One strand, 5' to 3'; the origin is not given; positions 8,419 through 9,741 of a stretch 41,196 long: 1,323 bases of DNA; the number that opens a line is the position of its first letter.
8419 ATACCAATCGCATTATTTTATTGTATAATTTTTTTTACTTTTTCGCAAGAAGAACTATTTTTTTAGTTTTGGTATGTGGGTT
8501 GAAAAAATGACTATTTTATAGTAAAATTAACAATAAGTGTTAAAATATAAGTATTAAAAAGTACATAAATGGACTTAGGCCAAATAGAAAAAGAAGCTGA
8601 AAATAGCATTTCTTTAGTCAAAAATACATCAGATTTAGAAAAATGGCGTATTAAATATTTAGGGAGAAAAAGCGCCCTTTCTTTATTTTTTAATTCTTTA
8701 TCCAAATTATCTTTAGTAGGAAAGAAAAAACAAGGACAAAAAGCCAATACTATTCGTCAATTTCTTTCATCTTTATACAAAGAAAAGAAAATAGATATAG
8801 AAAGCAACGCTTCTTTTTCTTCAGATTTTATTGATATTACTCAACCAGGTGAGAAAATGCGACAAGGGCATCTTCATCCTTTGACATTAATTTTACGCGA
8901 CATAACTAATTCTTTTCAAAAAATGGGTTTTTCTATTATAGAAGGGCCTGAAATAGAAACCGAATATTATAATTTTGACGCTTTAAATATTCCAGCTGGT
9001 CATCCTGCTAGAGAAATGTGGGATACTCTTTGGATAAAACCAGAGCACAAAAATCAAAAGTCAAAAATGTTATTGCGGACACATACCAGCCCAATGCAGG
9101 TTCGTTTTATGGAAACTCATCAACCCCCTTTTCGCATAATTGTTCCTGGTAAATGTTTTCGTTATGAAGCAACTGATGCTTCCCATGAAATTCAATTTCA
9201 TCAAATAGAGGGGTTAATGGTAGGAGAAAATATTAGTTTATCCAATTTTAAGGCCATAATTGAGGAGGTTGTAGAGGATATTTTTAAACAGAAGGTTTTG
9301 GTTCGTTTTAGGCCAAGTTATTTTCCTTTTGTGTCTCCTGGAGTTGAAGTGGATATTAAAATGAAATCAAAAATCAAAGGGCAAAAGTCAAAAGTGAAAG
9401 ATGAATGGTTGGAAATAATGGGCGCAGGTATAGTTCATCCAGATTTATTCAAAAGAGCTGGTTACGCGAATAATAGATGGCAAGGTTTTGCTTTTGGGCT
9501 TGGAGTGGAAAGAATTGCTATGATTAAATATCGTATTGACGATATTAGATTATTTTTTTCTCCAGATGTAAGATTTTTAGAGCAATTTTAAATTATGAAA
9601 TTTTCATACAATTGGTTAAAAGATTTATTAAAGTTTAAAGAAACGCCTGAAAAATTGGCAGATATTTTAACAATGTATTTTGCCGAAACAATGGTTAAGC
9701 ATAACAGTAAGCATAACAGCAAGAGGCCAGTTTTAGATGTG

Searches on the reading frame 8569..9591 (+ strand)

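Call 68: search_protein_families(library=pfam, proteins=[window:8569-9591:+], max_evalue=0.00001)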
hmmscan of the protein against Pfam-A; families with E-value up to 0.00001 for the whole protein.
window:8569-9591:+ (340 aa): 2 families
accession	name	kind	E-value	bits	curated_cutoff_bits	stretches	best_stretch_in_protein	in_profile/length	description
PF01409.25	tRNA-synt_2d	-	4.9e-96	321.4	19.8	1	88-340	2-246/246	tRNA synthetases class II core domain (F)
PF02912.23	Phe_tRNA-synt_N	-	1.7e-13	50.8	22.3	1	19-81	2-64/69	Aminoacyl tRNA synthetase class II, N-terminal domain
